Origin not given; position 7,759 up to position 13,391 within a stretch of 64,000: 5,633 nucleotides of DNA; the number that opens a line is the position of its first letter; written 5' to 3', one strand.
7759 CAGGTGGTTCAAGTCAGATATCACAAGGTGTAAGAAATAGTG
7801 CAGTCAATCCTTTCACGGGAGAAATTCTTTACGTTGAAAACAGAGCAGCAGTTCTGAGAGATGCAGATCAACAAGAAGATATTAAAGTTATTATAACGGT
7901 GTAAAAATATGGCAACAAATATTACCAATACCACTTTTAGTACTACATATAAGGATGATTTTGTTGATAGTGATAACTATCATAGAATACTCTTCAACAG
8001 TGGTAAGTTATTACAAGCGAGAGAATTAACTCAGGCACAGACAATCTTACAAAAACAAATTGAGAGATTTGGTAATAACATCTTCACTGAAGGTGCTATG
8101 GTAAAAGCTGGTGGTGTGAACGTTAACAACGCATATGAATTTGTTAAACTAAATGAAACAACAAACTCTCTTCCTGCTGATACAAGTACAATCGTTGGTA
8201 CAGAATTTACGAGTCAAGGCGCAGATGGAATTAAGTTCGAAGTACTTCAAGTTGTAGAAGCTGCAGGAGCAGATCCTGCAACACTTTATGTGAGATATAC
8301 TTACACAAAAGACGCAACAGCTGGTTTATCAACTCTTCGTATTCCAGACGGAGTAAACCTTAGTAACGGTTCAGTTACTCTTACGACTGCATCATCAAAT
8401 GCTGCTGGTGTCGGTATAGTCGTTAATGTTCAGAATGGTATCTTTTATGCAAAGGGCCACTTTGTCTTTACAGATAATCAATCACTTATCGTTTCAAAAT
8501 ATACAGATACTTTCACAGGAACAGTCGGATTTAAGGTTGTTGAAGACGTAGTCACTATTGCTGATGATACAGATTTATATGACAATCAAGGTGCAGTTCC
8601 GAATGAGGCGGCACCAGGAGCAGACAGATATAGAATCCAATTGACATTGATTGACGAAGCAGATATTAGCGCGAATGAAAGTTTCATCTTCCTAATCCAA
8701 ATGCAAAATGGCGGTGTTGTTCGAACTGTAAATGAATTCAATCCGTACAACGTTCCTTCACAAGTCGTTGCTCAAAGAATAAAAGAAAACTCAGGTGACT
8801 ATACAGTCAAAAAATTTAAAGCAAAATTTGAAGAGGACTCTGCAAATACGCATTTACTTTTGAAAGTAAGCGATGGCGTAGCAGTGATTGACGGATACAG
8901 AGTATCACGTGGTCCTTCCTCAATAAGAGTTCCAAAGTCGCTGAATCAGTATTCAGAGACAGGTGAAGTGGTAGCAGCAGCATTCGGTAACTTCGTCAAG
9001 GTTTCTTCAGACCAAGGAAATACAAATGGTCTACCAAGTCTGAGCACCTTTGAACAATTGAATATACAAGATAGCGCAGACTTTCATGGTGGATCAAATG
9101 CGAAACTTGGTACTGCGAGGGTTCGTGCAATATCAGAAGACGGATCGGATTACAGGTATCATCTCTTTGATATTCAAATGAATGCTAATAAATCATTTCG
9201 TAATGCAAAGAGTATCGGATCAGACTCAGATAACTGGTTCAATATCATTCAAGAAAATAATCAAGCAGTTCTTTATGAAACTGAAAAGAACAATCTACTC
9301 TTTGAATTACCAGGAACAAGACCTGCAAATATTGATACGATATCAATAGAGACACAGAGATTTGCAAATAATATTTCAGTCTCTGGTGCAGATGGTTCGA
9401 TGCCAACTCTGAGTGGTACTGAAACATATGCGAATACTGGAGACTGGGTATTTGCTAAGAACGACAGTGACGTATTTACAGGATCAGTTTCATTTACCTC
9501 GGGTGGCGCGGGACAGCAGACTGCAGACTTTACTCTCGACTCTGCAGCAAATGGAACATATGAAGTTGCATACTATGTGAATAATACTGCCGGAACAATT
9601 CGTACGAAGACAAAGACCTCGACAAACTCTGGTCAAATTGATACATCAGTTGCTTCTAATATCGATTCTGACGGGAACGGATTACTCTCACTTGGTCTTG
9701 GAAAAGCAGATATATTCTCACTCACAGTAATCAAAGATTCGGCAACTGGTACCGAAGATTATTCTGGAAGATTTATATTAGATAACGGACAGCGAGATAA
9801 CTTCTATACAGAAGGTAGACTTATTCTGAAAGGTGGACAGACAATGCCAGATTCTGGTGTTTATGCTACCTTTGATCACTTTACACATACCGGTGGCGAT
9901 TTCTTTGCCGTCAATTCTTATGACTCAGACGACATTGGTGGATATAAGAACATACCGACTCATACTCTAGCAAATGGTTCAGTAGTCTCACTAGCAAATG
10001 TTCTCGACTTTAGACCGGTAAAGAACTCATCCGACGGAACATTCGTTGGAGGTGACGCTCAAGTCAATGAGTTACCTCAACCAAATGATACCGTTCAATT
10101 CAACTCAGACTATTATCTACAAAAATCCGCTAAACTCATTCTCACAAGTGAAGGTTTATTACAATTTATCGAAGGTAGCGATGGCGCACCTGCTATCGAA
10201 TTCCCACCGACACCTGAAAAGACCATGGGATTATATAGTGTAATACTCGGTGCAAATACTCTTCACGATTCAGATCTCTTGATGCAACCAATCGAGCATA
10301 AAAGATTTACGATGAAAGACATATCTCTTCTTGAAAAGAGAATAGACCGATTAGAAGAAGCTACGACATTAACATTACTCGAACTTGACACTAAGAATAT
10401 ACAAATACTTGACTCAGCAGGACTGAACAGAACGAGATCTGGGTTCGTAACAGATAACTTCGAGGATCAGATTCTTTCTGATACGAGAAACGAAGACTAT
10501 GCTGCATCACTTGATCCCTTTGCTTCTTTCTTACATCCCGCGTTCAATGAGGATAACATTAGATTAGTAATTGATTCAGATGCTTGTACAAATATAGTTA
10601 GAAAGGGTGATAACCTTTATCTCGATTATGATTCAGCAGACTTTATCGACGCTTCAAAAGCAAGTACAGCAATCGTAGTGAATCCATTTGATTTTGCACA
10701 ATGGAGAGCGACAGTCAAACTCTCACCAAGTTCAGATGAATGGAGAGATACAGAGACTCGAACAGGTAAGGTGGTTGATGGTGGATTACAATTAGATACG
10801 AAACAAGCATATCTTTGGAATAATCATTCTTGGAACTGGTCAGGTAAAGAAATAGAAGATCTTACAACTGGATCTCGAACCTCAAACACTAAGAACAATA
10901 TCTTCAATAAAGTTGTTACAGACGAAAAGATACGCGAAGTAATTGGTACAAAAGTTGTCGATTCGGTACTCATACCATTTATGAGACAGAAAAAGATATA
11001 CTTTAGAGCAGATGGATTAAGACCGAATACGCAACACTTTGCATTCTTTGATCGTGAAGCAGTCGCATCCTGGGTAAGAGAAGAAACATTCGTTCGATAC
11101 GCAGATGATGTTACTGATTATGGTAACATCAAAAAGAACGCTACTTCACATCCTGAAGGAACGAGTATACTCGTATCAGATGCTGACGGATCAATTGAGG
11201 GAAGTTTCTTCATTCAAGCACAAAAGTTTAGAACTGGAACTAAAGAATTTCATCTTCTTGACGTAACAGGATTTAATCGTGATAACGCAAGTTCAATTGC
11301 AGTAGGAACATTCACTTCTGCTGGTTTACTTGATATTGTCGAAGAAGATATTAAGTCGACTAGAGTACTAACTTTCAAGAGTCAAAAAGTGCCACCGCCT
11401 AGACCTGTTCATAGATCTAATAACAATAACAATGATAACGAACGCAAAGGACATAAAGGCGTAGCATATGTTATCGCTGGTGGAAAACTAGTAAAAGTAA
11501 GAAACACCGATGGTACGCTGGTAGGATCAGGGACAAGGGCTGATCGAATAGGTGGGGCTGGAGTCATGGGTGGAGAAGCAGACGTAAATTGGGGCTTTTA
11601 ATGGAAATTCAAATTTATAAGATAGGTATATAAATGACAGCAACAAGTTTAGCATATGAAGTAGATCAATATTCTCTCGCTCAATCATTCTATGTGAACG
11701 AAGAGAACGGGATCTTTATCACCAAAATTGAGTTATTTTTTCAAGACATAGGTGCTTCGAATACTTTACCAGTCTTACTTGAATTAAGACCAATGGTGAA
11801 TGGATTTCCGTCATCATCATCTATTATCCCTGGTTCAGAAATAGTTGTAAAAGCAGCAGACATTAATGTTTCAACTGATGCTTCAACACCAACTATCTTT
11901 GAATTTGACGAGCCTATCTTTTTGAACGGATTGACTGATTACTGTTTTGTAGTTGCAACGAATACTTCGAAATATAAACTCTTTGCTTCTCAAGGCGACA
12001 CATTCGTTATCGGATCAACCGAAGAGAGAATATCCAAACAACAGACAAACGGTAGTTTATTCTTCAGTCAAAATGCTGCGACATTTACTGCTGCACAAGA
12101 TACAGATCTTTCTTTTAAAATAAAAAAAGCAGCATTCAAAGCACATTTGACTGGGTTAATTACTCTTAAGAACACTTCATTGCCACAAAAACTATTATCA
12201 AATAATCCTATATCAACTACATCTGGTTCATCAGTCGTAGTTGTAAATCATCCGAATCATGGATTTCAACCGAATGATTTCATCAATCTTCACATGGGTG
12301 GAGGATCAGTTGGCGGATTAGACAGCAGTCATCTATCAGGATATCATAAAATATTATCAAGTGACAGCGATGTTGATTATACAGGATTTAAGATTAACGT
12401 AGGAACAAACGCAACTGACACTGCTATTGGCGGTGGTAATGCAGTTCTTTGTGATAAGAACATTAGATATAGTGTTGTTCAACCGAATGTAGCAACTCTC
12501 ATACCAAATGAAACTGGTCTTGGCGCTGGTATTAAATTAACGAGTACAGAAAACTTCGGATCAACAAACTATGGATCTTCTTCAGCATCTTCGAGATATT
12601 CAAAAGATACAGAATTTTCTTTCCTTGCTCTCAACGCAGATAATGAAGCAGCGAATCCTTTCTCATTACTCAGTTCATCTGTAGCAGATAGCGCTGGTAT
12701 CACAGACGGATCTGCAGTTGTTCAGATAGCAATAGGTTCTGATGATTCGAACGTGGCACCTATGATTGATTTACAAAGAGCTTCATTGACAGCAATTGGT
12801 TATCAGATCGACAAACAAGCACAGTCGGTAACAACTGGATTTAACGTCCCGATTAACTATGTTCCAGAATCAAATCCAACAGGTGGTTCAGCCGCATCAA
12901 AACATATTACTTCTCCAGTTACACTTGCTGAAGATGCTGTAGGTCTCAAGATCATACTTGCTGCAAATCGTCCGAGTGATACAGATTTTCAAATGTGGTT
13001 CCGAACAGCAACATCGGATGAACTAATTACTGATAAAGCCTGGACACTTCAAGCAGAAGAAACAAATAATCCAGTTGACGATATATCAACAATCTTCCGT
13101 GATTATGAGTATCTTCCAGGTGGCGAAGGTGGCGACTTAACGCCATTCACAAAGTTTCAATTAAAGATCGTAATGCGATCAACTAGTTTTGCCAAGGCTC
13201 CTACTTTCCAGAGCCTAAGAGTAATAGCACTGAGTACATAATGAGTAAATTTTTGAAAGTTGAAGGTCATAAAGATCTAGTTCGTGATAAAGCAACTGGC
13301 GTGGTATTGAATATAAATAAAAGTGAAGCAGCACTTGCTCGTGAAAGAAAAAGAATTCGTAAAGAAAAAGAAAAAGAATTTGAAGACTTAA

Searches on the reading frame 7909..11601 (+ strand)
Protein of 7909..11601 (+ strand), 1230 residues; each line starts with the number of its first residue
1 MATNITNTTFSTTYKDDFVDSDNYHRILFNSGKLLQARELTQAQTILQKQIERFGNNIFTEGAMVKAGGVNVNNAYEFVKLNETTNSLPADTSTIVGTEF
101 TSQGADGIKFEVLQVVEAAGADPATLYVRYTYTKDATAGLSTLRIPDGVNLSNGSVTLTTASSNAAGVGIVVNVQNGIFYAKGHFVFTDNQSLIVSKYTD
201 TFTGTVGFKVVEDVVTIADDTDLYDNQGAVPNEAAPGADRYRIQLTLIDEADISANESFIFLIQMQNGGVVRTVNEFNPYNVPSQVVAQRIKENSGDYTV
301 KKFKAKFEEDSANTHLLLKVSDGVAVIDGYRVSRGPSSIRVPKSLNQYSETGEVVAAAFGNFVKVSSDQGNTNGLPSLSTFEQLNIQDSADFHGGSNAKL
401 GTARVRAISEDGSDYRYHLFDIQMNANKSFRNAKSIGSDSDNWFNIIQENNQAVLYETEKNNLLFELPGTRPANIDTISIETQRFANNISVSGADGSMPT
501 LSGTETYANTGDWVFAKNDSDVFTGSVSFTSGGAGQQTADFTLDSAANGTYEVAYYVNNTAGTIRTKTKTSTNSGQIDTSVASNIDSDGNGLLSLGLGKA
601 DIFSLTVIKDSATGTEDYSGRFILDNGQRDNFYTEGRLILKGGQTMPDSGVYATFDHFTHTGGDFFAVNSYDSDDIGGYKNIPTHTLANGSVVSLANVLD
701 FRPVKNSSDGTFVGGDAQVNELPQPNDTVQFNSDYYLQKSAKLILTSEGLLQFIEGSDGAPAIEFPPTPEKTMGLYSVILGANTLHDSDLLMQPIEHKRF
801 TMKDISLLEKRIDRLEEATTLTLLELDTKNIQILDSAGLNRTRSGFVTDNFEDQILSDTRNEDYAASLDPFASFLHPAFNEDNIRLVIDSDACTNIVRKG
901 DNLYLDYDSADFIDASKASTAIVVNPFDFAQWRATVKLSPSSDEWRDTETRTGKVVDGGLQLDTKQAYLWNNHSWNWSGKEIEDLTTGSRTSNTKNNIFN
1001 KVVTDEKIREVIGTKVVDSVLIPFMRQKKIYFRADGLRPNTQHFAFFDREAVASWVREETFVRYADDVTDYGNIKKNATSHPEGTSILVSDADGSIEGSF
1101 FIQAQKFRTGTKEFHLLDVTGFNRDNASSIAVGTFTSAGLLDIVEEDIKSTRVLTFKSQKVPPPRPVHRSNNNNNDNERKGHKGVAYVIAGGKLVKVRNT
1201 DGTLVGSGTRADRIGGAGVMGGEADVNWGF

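Call 11: search_protein_families(library=pfam, proteins=[window:7909-11601:+], max_evalue=0.01)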
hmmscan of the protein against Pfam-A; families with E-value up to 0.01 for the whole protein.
window:7909-11601:+ (1230 aa): 2 families
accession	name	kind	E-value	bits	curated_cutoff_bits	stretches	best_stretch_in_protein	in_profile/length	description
PF16075.10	DUF4815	-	3e-46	158.4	30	3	170-345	65-236/570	Domain of unknown function (DUF4815)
PF25275.1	Golvesin_C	-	0.00063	20.3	31.6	1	504-595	8-98/132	Golvesin C-terminal domain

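Call 12: search_protein_families(library=phrogs, proteins=[window:7909-11601:+], max_evalue=0.001)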
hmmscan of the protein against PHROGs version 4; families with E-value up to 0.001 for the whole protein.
window:7909-11601:+ (1230 aa): 3 families
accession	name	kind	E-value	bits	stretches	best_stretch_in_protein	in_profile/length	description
phrog_358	-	unknown function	8.7e-214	714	2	452-1178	583-1419/2056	-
phrog_877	-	unknown function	5.1e-66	224.2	2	11-345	8-243/1141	-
phrog_17266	-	unknown function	4.7e-08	33.5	1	14-101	6-93/314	-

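Call 25: find_homologous_proteins(query=window:7909-11601:+, region=1-1230)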
Query window:7909-11601:+, residues 1-1230 (1230 aa): 2956 proteins with E <= 0.001 among 8000 candidates; the best 120 are listed.
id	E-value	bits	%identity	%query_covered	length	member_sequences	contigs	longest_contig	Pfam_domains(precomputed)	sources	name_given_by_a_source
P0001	0.0e+0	2577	95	98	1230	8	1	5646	PF16075.11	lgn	-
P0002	0.0e+0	2027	76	95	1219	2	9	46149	PF16075.11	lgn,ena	-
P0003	0.0e+0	1988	73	99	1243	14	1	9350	PF16075.11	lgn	-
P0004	0.0e+0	1962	72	98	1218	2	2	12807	PF16075.11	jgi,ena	-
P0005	0.0e+0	1942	71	98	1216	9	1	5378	PF16075.11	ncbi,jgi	-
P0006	0.0e+0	1933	71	99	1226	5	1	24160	PF16075.11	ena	-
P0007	0.0e+0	1933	71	99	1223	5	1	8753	PF16075.11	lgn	-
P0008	0.0e+0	1930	71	99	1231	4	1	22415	PF16075.11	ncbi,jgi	-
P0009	0.0e+0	1928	71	99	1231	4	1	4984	PF16075.11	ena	-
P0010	0.0e+0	1675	64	96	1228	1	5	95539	PF16075.11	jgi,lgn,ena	-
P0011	0.0e+0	1658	62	99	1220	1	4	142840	PF16075.11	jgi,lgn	jgi:hypothetical protein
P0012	0.0e+0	1630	63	96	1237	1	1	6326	PF16075.11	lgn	-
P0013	0.0e+0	1610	63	95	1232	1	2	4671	PF16075.11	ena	-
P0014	0.0e+0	1589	62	96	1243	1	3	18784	PF16075.11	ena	-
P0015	0.0e+0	1567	61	95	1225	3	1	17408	PF16075.11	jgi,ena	-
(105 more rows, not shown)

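Call 27: search_solved_structures(query=window:7909-11601:+, max_evalue=0.01)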
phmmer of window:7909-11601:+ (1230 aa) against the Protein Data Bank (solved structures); distinct sequences matched with E-value up to 0.01: 1.
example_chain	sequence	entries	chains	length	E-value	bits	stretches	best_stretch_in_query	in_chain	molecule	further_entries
9euf_0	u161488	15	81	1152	4.6e-16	60.9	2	171-347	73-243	DUF4815 domain-containing protein | ORF65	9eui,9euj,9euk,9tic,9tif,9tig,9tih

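Call 32: search_solved_structures(query=window:7909-11601:+, max_evalue=0.01, show_alignments=1)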
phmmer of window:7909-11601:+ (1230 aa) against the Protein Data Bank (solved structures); distinct sequences matched with E-value up to 0.01: 1.
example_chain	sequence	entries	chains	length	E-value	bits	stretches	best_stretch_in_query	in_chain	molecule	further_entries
9euf_0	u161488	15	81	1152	4.6e-16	60.9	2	171-347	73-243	DUF4815 domain-containing protein | ORF65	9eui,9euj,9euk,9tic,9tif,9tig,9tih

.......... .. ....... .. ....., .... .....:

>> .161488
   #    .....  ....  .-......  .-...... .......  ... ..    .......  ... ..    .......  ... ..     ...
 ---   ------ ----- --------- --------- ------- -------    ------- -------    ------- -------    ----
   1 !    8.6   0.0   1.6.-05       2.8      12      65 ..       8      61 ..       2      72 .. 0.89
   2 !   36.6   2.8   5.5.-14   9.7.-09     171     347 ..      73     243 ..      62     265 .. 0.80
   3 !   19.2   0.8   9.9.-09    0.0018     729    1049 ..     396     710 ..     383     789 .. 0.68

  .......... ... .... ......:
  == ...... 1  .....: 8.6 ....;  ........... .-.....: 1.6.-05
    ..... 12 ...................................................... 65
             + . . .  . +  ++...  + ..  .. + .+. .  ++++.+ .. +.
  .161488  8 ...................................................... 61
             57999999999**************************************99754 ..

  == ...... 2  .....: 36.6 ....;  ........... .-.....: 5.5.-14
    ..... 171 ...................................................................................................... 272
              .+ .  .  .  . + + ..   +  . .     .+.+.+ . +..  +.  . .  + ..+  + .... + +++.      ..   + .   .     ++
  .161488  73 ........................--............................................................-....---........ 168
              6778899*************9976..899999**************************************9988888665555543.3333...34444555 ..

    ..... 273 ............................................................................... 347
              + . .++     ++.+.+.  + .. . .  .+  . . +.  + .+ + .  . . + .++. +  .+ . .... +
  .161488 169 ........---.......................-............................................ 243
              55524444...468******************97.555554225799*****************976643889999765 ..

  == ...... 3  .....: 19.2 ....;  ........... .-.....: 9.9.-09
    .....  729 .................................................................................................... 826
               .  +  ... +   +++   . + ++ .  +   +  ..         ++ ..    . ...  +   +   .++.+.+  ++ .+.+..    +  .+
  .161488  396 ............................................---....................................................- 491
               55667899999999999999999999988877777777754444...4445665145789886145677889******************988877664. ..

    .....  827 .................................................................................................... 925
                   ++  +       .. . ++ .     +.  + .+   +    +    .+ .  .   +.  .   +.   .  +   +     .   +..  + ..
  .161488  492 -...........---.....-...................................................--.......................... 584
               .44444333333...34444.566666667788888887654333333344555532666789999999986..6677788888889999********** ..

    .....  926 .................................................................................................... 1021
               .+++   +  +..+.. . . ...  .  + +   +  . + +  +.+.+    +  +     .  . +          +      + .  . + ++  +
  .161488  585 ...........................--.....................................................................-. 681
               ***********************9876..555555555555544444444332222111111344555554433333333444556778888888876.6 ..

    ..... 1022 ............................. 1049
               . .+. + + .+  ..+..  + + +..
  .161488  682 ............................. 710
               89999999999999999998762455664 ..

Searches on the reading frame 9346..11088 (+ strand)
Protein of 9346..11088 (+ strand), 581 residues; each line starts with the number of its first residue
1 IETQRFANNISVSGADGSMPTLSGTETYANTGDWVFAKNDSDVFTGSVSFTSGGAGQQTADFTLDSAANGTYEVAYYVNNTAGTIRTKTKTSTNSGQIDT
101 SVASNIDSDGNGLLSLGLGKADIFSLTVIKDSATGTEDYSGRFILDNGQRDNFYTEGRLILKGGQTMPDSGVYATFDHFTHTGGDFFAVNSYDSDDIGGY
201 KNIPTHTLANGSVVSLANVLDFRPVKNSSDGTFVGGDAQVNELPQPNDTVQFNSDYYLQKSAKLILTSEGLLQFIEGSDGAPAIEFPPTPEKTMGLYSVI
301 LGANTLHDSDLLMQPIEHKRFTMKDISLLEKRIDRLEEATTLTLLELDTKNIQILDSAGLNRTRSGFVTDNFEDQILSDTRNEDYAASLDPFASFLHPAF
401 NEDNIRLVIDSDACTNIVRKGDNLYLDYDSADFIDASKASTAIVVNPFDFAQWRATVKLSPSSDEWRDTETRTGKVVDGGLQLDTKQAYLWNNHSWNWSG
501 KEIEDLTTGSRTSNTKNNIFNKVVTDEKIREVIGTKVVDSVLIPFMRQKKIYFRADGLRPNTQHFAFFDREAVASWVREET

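Call 47: predict_structure(alignment_id=A2)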
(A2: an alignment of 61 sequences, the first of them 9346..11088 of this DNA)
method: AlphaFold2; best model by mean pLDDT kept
length: 581 residues; sequences in the alignment: 61
mean_pLDDT: 64.7   pTM: 0.44
mean pLDDT of the five models: 64.7, 64.0, 63.1, 62.6, 62.3
residues with pLDDT >= 90: 13; 70-90: 264; 50-70: 116; < 50: 188
segments of 3 or more residues with pLDDT < 50: 346-352, 365-381, 384-414, 419-455, 462-549
pLDDT, mean of each block of 10 residues (from residue 1): 82 87 84 85 83 85 81 86 80 81 76 82 88 86 88 86 85 89 80 79 84 84 72 55 67 68 85 83 77 85 66 77 59 69 48 55 48 43 48 42 38 48 45 44 34 48 44 35 39 35 44 38 32 35 38 56 56 57 40
secondary structure, 60 per line:
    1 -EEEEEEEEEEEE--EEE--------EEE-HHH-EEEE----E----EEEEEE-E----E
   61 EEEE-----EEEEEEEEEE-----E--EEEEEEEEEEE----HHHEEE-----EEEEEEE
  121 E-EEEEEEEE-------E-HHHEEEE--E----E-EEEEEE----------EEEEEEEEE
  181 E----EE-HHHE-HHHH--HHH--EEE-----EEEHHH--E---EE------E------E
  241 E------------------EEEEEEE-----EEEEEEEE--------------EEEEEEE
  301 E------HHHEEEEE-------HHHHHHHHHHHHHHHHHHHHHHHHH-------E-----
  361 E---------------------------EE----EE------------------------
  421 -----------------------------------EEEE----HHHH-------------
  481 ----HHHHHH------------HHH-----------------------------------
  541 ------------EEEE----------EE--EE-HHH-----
elements in order: E2-13 E16-18 E27-29 E35-38 E48-53 E60-64 E70-79 E88-98 E106-108 E114-121 E123-130 E143-146 E156-161 E172-181 H194-197 E205-207 E213-215 E260-266 E272-279 E294-301 E311-315 H323-347 E456-459 H464-467 H485-490 E553-556

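Call 77: fold_search(model_id=the predicted structure, library=pdb)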
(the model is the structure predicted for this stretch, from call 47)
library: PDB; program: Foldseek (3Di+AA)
matches with E <= 10: 500; with E <= 0.001: 2
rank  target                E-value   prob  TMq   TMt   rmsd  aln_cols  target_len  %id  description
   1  9eui_Q                8.4e-06  1.00  0.13  0.09  31.0       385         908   14  Cryo-EM structure of Staphylococcus aureus bacteriophage phi812 baseplate in the post-contraction state - complete (released 2025-04-09)
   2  9euj_G                4.9e-04  0.98  0.11  0.09  28.1       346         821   11  Cryo-EM structure of Staphylococcus aureus bacteriophage phi812 baseplate in the post-contraction state - sheath initi (released 2025-04-09)
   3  6ixy_B                4.9e-02  0.12  0.11  0.13  24.2       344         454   14  X-ray structure of major pilin from C. perfringens SM101 (released 2019-08-14)
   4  6m48_A                7.6e-02  0.06  0.08  0.06  24.3       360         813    9  Crystal structure of pilus adhesin, SpaC from Lactobacillus rhamnosus GG - P21212 form (released 2020-07-29)
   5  1yll_B                8.0e-02  0.13  0.08  0.18  15.7       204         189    8  Crystal Structure of the Conserved Protein of Unknown Function PA5104 from Pseudomonas aeruginosa PAO1 (released 2005-03-01)
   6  5vlp_A                8.0e-02  0.10  0.07  0.07  18.8       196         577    8  PCSK9 complex with LDLR antagonist peptide and Fab7G7 (released 2017-08-16)
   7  1yll_A                8.5e-02  0.09  0.07  0.15  15.9       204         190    8  Crystal Structure of the Conserved Protein of Unknown Function PA5104 from Pseudomonas aeruginosa PAO1 (released 2005-03-01)
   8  3wfz_C                1.0e-01  0.97  0.11  0.08   3.9        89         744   12  Crystal structure of Galacto-N-Biose/Lacto-N-Biose I Phosphorylase C236Y Mutant (released 2013-10-09)
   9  3wfz_A                1.1e-01  0.90  0.10  0.08   4.2        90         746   12  Crystal structure of Galacto-N-Biose/Lacto-N-Biose I Phosphorylase C236Y Mutant (released 2013-10-09)
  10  3vmf_A                1.2e-01  0.20  0.10  0.13  12.6       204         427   14  Archaeal protein (released 2012-07-25)
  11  3wfz_B                1.2e-01  0.90  0.10  0.08   4.2        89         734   13  Crystal structure of Galacto-N-Biose/Lacto-N-Biose I Phosphorylase C236Y Mutant (released 2013-10-09)
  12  8beg_B                1.2e-01  0.13  0.08  0.07  17.8       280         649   10  Structure of Ig-like domains from PrgB (released 2022-11-30)
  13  8fe4_L                1.3e-01  0.10  0.08  0.17  17.0       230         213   11  Structure of dengue virus (DENV2) in complex with prM13, an anti-PrM monoclonal antibody (released 2023-02-01)
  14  7u0l_A                1.4e-01  0.20  0.11  0.08  15.3       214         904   12  Crystal structure of the CCoV-HuPn-2018 RBD (domain B) in complex with canine APN (released 2022-08-24)
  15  8hhx_G                1.4e-01  0.08  0.07  0.15  17.2       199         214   12  SARS-CoV-2 Delta Spike in complex with FP-12A (released 2023-02-01)
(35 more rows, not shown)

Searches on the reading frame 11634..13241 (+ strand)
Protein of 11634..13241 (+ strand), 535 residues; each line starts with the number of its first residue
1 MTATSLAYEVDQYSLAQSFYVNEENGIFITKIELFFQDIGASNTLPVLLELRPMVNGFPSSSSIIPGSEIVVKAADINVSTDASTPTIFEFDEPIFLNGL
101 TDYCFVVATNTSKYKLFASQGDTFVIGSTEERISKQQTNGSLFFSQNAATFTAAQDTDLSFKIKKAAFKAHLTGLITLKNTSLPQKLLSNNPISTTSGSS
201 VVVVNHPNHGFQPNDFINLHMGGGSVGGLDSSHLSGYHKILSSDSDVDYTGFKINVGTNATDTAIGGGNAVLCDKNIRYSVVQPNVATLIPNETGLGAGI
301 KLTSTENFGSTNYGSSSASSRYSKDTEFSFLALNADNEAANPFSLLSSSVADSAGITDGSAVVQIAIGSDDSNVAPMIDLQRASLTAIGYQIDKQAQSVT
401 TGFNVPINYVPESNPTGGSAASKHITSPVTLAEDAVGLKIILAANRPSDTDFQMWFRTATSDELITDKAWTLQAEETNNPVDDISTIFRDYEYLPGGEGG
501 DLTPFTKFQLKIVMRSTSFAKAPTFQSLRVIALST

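Call 12: search_protein_families(library=phrogs, proteins=[window:11634-13241:+], max_evalue=0.001)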
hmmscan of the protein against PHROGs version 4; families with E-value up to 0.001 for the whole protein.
window:11634-13241:+ (535 aa): 4 families
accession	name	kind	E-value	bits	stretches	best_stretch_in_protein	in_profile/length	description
phrog_358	-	unknown function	3.1e-99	334.1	2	15-206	1424-1612/2056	-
phrog_877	-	unknown function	3.7e-28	98.8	1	15-182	784-944/1141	-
phrog_5986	-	unknown function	4.5e-22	79.3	1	14-172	73-219/409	-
phrog_28581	-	unknown function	1.1e-08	36.4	1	185-269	72-154/165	-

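Call 29: search_protein_families(library=pfam, proteins=[window:11634-13241:+], max_evalue=0.001)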
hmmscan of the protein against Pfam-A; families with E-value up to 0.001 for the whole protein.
window:11634-13241:+ (535 aa): 0 families
